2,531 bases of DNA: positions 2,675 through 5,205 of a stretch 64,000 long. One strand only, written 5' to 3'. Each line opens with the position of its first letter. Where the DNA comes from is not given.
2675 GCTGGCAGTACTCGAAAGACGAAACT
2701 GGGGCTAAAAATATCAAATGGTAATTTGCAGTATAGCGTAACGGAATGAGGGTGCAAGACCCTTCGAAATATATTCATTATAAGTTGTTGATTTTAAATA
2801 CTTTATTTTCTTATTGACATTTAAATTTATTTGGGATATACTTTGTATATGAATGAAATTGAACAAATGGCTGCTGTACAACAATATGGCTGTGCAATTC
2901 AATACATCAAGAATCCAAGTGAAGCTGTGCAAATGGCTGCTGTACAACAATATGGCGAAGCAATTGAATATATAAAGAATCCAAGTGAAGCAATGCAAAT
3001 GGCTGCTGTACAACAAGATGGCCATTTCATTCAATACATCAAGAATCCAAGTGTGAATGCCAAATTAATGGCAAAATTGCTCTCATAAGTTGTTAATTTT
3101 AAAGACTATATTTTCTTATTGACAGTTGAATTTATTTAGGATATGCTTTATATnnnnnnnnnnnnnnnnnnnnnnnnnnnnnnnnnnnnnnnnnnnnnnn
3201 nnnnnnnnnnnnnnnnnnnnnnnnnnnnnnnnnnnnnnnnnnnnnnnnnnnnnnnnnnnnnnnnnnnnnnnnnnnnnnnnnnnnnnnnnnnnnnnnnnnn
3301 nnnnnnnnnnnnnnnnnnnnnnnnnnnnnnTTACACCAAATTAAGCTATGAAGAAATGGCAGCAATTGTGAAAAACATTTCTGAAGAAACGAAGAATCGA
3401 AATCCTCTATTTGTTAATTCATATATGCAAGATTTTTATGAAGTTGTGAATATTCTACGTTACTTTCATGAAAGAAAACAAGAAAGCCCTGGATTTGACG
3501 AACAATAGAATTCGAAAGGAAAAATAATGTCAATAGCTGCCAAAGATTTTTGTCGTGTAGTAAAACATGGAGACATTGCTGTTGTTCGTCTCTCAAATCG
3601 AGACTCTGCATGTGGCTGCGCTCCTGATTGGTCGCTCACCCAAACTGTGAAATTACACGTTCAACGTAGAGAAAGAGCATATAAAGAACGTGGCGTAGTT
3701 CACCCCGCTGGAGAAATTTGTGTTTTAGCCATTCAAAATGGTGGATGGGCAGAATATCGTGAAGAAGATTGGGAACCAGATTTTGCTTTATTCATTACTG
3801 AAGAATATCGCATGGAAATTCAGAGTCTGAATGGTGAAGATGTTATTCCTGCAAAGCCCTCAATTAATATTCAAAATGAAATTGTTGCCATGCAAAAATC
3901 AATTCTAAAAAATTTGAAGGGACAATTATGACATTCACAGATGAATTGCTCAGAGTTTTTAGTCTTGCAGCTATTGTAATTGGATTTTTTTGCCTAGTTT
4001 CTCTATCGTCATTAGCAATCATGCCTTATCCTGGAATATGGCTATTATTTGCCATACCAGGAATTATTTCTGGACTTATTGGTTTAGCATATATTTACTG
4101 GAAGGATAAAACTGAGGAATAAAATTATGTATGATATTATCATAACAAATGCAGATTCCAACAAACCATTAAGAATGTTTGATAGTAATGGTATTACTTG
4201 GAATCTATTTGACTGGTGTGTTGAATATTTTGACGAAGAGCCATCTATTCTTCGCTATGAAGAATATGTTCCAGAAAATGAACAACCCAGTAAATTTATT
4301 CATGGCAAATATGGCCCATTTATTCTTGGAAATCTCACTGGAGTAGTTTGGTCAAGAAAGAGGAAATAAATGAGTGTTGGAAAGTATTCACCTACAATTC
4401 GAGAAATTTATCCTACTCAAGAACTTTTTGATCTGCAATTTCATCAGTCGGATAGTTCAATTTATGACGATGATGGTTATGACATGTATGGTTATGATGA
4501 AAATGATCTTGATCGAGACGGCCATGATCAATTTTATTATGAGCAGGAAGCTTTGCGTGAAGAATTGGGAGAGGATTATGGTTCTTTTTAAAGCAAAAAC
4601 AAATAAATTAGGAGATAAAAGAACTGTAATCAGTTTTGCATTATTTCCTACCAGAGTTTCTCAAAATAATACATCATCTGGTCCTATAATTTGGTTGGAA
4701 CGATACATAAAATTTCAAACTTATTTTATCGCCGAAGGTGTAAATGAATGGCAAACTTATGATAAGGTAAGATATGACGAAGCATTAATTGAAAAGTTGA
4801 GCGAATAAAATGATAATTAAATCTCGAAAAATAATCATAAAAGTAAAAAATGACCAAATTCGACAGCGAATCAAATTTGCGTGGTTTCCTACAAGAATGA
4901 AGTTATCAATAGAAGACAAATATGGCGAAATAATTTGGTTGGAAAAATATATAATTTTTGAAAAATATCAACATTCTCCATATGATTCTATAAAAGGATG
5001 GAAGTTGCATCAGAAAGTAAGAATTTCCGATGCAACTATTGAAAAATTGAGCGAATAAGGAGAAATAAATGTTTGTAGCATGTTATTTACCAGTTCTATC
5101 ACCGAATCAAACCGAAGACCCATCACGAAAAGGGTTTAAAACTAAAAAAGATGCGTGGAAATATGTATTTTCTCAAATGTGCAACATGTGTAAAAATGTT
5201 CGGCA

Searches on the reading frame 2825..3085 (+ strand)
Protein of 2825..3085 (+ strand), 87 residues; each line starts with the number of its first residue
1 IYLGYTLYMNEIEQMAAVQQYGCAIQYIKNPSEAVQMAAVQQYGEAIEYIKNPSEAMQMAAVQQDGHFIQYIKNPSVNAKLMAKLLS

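Call 80: search_protein_families(library=pfam, max_evalue=0.01, proteins=[window:2825-3085:+])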
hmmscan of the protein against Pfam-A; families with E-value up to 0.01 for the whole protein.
window:2825-3085:+ (87 aa): 1 family
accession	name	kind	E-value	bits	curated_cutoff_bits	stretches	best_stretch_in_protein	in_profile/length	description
PF13475.11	DUF4116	-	3.8e-08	33.2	24.9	0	15-28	31-44/49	Domain of unknown function (DUF4116)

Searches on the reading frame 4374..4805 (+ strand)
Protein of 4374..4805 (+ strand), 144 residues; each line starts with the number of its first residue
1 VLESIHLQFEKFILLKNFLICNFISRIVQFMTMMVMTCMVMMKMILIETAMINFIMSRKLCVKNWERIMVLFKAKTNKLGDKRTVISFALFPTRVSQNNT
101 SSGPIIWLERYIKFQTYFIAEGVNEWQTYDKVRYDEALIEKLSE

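Call 8: search_protein_families(library=pfam, max_evalue=0.1, proteins=[window:4374-4805:+])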
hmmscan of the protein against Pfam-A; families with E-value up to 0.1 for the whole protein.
window:4374-4805:+ (144 aa): 0 families

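Call 9: search_protein_families(library=phrogs, max_evalue=0.1, proteins=[window:4374-4805:+])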
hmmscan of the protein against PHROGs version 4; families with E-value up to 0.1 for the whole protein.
window:4374-4805:+ (144 aa): 2 families
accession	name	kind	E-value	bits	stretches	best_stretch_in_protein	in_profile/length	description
phrog_7749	-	unknown function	0.00047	21.5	1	86-136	26-69/127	-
phrog_81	-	moron, auxiliary metabolic gene and host takeover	0.067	13.7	1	76-132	223-275/283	2OG-Fe(II) oxygenase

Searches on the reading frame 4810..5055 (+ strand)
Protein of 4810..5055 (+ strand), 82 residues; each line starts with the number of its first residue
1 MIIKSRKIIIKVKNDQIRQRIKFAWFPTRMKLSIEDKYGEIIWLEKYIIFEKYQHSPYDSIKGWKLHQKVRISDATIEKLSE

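Call 8: search_protein_families(library=pfam, max_evalue=0.1, proteins=[window:4810-5055:+])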
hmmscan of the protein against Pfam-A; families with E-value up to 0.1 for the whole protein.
window:4810-5055:+ (82 aa): 1 family
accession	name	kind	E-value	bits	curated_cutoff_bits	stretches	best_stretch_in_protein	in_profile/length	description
PF11325.14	DUF3127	-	0.045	14.4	27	1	4-66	23-84/85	Domain of unknown function (DUF3127)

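Call 9: search_protein_families(library=phrogs, max_evalue=0.1, proteins=[window:4810-5055:+])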
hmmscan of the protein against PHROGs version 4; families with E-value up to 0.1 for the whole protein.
window:4810-5055:+ (82 aa): 1 family
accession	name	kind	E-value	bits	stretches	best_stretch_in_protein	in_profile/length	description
phrog_7749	-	unknown function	3.6e-05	25.1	1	15-48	20-47/127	-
